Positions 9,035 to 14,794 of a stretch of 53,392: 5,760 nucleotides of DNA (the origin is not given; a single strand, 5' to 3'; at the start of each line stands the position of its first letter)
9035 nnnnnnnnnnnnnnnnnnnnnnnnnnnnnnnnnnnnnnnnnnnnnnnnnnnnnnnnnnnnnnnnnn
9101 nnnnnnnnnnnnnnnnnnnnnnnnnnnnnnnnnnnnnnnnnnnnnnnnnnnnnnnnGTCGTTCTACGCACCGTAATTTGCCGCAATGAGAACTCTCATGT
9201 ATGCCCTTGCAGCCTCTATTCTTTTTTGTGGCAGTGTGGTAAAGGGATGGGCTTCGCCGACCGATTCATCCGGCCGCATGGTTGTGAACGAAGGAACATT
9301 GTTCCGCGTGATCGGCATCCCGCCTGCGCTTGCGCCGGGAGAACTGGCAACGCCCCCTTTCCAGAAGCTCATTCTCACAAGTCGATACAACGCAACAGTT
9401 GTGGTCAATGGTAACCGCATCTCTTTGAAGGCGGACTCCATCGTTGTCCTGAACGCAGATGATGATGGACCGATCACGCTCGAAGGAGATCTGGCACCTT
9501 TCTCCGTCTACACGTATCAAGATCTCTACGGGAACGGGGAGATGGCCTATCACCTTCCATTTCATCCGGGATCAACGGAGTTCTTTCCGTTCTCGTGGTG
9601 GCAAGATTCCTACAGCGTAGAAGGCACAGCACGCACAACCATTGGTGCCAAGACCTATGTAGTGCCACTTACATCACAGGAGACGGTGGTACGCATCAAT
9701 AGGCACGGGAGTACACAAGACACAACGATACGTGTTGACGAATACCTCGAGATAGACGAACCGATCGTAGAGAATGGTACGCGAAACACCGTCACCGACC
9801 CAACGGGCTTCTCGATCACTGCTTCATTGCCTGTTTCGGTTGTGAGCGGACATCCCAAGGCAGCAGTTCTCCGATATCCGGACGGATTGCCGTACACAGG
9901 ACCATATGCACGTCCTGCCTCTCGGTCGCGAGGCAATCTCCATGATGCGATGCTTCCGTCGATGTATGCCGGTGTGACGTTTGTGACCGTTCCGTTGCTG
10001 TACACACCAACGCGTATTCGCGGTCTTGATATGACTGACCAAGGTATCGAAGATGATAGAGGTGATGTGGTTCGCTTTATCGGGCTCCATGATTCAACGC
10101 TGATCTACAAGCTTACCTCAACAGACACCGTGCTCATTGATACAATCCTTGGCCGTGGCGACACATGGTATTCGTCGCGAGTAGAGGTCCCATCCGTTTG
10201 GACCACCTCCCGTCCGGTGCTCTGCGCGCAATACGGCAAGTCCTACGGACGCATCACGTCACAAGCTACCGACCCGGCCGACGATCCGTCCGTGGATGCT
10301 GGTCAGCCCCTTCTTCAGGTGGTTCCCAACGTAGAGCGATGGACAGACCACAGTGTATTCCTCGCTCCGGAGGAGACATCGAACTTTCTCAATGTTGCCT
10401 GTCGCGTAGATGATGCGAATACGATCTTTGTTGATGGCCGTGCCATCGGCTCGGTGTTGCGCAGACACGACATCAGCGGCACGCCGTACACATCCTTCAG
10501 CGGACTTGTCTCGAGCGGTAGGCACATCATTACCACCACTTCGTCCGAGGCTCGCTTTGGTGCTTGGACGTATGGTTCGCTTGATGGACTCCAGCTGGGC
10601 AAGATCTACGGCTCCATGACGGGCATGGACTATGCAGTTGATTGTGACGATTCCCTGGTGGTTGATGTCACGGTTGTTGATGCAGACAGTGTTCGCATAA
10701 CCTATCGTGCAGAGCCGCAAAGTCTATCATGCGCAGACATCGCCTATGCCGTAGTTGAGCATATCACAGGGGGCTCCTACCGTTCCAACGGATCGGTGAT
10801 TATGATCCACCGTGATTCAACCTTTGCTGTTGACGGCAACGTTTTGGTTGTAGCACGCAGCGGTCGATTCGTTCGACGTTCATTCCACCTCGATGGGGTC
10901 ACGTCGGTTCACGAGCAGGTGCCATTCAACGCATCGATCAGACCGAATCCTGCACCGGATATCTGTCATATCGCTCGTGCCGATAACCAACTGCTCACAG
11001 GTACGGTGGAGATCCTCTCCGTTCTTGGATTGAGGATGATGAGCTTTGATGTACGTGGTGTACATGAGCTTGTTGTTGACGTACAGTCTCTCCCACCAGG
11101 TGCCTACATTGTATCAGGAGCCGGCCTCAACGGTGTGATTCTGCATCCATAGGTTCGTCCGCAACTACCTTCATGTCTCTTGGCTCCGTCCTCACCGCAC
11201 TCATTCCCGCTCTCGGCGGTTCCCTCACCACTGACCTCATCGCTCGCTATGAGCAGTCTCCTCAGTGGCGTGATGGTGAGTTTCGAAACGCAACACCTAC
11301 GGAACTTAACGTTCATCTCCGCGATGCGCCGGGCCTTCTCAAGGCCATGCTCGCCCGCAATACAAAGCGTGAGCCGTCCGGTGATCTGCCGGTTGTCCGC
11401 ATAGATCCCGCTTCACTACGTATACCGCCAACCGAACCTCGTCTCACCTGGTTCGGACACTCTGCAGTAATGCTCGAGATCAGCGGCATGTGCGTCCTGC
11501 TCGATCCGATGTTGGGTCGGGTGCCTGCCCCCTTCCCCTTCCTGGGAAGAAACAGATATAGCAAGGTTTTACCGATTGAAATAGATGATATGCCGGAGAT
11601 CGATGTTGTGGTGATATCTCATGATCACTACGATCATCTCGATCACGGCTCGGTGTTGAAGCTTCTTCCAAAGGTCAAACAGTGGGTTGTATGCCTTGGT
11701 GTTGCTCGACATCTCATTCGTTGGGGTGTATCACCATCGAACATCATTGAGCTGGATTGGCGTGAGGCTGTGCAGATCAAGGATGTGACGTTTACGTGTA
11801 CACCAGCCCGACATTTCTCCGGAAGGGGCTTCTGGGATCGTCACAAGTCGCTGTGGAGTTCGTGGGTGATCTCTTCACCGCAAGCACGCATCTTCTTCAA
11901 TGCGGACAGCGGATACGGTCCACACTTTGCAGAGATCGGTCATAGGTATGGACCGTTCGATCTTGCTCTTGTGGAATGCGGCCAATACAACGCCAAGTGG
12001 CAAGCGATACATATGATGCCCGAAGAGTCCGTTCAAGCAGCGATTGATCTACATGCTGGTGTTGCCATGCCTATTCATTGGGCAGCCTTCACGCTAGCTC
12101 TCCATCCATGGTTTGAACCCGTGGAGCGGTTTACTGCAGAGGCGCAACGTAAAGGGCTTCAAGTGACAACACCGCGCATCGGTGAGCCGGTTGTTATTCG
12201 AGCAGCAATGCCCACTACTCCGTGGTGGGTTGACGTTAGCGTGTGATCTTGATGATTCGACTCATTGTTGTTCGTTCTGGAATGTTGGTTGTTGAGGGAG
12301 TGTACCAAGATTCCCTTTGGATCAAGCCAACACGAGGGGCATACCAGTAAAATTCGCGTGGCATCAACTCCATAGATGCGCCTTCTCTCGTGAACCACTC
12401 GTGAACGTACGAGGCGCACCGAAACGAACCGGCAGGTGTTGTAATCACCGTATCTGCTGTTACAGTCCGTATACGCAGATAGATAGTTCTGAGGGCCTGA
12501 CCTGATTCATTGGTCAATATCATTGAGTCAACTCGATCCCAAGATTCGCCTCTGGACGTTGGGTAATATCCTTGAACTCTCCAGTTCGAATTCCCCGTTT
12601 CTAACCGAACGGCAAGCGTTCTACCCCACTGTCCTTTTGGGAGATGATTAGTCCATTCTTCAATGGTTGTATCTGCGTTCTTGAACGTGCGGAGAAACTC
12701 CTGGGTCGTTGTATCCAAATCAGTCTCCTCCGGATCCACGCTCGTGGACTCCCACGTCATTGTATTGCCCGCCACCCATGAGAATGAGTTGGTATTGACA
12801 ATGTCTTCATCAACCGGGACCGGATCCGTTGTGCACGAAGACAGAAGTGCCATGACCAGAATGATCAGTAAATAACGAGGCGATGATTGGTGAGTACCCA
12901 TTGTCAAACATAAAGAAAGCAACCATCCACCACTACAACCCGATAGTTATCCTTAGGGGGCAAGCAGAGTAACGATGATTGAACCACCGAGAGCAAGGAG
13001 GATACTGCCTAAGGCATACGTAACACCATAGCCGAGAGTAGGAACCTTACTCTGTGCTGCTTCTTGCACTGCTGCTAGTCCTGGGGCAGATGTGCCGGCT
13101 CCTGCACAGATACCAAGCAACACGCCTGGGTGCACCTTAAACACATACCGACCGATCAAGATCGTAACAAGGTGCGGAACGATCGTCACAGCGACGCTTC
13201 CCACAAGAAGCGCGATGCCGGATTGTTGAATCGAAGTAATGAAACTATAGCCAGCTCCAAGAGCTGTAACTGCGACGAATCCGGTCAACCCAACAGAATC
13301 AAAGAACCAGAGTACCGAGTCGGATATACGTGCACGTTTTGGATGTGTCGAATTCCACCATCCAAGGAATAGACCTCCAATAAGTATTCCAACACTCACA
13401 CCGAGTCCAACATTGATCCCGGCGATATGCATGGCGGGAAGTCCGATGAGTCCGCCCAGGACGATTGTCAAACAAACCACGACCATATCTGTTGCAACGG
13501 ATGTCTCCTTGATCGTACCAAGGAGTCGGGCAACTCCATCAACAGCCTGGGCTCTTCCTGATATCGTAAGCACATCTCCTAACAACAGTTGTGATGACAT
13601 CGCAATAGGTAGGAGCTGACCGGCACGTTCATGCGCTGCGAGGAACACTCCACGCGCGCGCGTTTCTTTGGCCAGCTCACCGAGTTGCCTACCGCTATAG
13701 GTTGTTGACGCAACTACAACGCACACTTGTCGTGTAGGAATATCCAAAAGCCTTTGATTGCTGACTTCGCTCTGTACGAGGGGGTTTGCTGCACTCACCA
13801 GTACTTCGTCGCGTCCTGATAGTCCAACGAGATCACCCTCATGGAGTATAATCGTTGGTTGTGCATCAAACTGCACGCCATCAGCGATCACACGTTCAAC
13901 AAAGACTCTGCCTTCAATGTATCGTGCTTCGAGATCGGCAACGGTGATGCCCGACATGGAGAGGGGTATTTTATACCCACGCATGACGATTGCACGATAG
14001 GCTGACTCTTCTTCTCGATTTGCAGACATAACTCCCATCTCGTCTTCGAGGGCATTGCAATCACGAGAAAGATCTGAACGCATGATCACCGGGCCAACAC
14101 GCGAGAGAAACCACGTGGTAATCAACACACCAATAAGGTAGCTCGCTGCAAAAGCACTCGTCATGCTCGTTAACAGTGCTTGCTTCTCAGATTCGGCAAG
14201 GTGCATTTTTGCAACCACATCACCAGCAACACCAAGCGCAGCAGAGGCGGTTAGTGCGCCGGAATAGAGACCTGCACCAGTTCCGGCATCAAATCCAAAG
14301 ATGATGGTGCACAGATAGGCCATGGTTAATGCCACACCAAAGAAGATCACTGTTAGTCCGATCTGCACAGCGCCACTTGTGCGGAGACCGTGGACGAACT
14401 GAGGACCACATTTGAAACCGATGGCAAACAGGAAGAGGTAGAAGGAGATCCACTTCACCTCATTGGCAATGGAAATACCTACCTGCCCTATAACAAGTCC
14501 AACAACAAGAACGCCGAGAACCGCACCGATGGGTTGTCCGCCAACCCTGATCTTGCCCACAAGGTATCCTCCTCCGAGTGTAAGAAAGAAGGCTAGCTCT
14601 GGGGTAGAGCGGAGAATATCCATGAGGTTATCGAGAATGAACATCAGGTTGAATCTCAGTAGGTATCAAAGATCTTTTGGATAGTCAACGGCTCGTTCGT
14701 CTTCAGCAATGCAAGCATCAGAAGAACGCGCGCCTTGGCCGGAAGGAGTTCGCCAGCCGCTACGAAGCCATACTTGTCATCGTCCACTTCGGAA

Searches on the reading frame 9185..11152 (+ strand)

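Call 88: search_protein_families(library=pfam, proteins=[window:9185-11152:+], max_evalue=0.00001)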
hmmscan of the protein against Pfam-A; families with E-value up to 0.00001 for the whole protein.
window:9185-11152:+ (655 aa): 1 family
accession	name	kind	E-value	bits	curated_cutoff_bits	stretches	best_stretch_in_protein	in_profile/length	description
PF17517.7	IgGFc_binding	-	3.7e-19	69.5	25.6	1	157-464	45-297/297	IgGFc binding protein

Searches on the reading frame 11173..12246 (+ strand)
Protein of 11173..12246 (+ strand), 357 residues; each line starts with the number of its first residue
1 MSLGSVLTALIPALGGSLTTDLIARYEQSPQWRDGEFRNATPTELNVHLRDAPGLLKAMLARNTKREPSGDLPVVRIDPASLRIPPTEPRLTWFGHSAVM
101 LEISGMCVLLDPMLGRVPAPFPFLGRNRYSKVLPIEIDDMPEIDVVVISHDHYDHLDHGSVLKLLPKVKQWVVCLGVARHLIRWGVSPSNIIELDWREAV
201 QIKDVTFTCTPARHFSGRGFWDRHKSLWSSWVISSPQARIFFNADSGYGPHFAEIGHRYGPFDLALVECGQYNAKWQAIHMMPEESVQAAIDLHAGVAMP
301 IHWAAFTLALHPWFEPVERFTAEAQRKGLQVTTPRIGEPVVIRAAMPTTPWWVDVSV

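Call 88: search_protein_families(library=pfam, proteins=[window:11173-12246:+], max_evalue=0.00001)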
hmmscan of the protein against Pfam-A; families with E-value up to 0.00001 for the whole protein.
window:11173-12246:+ (357 aa): 2 families
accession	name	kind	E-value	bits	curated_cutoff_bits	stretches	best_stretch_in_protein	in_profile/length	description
PF12706.13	Lactamase_B_2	-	1.6e-41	142.6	27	1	108-303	3-200/200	Beta-lactamase superfamily domain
PF13483.12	Lactamase_B_3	-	3.3e-13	50.3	24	1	90-302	1-160/160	Beta-lactamase superfamily domain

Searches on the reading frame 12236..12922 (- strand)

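Call 89: search_protein_families(library=pfam, proteins=[window:12236-12922:-], max_evalue=0.00001)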
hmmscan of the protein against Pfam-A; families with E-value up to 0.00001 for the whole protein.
window:12236-12922:- (228 aa): 1 family
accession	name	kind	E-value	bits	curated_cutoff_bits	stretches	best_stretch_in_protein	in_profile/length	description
PF21347.3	DUF3108_like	-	4.6e-07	30.3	27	1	126-206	108-187/199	DUF3108-like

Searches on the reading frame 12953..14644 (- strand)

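Call 89: search_protein_families(library=pfam, proteins=[window:12953-14644:-], max_evalue=0.00001)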
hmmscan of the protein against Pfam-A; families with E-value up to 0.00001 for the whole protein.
window:12953-14644:- (563 aa): 2 families
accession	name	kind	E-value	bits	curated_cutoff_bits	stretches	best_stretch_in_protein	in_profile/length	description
PF06826.17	Asp-Al_Ex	-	6.6e-56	189.2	27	2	390-558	2-166/167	Predicted Permease Membrane Region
PF02080.26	TrkA_C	-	4.4e-08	33.3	27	0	309-376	5-71/71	TrkA-C domain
